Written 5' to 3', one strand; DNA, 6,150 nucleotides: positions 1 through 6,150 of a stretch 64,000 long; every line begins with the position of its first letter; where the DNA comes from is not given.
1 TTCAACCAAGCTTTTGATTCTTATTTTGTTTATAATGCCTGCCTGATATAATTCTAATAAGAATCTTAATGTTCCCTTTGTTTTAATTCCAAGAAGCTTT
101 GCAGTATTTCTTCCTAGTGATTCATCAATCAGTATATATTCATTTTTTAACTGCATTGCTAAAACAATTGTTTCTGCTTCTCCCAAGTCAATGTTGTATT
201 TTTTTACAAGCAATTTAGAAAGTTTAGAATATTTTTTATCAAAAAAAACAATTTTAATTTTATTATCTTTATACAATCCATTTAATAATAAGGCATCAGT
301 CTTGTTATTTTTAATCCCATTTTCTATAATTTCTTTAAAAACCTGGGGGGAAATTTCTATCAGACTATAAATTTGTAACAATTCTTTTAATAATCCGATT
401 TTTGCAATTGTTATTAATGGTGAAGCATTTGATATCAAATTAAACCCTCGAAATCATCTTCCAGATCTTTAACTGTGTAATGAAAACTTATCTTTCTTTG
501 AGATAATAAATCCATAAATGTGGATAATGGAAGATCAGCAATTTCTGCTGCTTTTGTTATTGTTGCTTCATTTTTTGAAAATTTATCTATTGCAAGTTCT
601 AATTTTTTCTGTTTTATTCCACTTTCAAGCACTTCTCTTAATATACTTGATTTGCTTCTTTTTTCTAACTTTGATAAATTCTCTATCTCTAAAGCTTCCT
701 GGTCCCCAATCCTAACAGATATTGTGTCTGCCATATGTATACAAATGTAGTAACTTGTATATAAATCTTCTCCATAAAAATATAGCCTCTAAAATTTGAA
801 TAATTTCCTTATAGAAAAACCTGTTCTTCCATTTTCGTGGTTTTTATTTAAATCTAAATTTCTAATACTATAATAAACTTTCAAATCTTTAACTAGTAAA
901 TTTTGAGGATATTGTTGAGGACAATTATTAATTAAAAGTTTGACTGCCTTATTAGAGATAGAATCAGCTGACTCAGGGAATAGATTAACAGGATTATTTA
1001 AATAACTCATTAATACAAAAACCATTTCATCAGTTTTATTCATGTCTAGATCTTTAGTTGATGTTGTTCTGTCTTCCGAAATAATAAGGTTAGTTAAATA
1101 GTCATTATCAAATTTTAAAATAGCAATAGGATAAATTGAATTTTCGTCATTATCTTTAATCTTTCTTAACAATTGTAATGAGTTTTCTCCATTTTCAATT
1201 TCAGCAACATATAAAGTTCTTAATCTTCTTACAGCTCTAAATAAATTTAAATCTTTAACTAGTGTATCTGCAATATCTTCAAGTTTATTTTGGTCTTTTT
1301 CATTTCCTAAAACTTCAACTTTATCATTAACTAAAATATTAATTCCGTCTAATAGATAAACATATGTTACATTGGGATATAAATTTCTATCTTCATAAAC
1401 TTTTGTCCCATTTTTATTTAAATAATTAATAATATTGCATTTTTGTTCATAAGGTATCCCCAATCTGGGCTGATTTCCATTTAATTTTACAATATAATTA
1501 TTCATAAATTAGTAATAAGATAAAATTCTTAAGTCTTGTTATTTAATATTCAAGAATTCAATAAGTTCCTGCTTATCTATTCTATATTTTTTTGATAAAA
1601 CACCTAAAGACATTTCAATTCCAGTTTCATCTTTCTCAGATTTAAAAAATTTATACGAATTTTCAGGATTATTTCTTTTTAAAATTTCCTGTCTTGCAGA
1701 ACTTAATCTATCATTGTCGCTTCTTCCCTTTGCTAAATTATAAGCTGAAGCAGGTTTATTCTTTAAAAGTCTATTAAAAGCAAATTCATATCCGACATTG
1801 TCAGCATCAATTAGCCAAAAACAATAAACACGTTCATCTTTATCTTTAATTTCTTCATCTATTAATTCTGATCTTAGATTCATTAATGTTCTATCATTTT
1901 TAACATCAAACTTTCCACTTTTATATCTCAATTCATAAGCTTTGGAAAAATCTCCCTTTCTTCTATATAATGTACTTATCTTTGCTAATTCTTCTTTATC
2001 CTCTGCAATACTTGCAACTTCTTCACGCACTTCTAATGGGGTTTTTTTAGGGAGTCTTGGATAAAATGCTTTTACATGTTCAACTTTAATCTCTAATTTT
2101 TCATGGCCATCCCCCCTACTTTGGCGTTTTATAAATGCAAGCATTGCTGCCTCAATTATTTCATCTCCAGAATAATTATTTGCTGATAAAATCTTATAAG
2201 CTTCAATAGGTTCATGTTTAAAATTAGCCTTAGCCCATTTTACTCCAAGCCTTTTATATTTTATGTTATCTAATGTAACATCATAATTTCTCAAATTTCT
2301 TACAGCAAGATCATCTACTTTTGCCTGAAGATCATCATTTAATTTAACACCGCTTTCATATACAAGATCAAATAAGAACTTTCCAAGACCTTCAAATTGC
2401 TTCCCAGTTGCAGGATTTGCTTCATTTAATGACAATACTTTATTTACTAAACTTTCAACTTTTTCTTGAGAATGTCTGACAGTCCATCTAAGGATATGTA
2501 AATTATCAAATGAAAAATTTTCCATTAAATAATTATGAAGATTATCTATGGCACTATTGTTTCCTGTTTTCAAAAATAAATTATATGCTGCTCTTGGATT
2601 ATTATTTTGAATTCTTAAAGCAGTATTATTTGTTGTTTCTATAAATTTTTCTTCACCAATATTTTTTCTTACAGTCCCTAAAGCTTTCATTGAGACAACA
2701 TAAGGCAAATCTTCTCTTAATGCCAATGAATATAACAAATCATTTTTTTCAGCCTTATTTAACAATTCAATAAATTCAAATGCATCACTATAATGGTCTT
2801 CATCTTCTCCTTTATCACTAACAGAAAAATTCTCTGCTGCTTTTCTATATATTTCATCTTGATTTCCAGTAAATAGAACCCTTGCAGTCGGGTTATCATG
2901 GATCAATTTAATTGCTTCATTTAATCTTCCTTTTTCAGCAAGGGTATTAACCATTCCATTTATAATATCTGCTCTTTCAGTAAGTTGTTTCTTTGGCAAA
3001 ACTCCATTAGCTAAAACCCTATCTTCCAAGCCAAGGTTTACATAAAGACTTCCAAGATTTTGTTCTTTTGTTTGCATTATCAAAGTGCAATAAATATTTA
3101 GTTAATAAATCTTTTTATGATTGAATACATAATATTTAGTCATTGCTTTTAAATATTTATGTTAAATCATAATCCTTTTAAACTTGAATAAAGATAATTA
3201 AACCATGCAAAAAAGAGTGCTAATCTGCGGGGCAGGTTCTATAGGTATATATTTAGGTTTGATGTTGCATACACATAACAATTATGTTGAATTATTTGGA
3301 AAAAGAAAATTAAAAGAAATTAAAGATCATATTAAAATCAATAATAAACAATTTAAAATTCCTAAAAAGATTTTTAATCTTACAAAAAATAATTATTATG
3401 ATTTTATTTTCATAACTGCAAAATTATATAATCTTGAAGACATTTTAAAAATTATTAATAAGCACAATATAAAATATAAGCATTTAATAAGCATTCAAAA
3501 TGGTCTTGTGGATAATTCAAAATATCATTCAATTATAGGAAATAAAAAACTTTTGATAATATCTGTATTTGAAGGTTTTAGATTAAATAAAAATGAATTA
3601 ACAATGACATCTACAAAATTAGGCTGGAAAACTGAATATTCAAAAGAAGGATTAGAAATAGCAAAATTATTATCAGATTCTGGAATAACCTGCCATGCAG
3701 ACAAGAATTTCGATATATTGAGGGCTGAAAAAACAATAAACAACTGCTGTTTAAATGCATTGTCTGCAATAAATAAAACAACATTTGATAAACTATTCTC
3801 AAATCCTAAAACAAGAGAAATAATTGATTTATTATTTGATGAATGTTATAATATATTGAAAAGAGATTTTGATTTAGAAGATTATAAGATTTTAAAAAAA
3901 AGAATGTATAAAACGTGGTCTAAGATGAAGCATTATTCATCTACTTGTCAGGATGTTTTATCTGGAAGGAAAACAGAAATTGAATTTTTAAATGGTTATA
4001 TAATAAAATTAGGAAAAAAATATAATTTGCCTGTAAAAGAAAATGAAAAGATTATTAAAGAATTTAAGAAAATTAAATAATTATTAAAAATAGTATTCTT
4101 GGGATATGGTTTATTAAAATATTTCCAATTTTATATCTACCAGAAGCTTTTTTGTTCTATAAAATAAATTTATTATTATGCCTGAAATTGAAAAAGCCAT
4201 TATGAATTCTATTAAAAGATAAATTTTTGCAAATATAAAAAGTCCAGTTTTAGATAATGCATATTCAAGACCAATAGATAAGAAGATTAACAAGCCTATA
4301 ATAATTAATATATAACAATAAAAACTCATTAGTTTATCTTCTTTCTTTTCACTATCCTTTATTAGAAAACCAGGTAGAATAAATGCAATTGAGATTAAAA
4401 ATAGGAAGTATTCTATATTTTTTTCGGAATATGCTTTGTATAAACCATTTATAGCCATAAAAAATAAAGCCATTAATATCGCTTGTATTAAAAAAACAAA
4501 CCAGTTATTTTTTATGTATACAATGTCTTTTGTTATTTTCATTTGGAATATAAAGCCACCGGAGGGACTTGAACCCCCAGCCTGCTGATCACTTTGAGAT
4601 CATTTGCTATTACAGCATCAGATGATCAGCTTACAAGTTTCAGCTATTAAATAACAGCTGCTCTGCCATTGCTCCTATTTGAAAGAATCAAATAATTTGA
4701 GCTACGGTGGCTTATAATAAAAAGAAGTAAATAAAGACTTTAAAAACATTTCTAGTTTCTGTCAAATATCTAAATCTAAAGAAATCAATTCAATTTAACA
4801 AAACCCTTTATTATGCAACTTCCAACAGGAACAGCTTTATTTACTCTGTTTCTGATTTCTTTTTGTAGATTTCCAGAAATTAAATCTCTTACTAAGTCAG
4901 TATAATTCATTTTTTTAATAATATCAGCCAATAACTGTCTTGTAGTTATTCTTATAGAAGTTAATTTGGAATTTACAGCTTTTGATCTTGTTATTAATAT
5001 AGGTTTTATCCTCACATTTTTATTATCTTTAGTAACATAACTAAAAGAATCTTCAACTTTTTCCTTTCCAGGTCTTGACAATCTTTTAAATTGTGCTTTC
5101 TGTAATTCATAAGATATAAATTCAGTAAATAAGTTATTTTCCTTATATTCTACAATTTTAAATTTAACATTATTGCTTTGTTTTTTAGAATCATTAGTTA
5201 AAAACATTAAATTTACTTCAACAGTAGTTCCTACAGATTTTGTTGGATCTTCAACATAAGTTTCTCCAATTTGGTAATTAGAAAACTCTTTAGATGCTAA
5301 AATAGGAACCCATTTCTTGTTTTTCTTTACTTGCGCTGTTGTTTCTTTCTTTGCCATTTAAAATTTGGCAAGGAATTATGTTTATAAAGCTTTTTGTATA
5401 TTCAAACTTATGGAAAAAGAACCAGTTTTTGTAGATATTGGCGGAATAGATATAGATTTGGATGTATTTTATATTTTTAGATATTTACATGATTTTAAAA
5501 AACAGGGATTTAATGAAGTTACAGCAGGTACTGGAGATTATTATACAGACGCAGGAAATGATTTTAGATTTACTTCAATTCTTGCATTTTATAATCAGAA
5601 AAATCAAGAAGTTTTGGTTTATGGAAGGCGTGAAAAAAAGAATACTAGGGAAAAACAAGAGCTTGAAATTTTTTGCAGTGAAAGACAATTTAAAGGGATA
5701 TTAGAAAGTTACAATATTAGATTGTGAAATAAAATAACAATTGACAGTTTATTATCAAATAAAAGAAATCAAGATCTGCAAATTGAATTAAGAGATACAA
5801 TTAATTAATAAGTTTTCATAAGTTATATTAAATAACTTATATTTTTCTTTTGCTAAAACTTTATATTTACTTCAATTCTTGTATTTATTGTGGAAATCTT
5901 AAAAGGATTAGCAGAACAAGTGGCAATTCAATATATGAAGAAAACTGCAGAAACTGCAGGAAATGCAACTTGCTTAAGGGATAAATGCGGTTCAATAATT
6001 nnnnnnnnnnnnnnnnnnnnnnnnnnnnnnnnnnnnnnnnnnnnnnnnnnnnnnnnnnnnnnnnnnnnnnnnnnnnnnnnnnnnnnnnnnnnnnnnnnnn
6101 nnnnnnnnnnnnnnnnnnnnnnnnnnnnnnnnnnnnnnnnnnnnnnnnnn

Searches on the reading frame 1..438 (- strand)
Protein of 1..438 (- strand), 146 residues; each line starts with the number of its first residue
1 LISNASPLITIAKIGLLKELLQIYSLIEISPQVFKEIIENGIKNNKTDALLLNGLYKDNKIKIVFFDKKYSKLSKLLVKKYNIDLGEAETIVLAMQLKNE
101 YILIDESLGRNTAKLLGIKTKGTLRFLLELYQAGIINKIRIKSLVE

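Call 5: search_protein_families(library=pfam, proteins=[window:1-438:-], max_evalue=1)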
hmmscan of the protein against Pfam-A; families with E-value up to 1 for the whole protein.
window:1-438:- (146 aa): 1 family
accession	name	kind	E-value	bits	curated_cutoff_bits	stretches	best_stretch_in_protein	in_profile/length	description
PF05476.16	PET122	-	0.065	13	22.3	1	37-102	188-250/261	PET122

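Call 6: search_protein_families(library=padloc, proteins=[window:1-438:-], max_evalue=1)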
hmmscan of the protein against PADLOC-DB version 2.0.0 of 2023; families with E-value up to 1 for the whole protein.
window:1-438:- (146 aa): 7 families
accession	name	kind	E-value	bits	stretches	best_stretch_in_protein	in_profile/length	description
PDLC05073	PDC-S70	-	3.1e-25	87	1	2-140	4-133/162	-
PDLC05071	PDC-S70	-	1.7e-23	81.5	1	1-140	3-132/161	-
PDLC05070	PDC-S70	-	2.3e-17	61.6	1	2-140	6-134/161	-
PDLC05068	PDC-S70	-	6.8e-17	60.2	1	2-129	4-122/125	-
PDLC05074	PDC-S70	-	4.3e-10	37.9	1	78-140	37-99/127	-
PDLC05072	PDC-S70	-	1.5e-08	32.6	1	2-135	12-136/167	-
PDLC05069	PDC-S70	-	0.0012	16.6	1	82-134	73-125/161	-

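Call 7: search_protein_families(library=ncbifam, proteins=[window:1-438:-], max_evalue=1)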
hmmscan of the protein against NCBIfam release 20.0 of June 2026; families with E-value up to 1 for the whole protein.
window:1-438:- (146 aa): 1 family
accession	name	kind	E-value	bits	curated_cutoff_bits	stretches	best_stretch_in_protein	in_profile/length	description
NF009147.0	PRK12496.1-4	equivalog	0.0022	17.5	311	1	51-122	43-115/170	hypothetical protein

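Call 8: search_protein_families(library=phrogs, proteins=[window:1-438:-], max_evalue=1)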
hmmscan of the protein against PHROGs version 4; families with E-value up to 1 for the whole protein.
window:1-438:- (146 aa): 1 family
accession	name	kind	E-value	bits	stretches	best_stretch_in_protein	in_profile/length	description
phrog_3549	-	unknown function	0.062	14.5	1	10-40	57-87/89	-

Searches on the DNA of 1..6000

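Call 61: search_rna_families(source=window, start=1, end=6000, threshold=evalue, max_evalue=0.1, show_alignments=1)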
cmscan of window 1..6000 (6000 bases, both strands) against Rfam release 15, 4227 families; matches with E-value up to 0.1: 0.
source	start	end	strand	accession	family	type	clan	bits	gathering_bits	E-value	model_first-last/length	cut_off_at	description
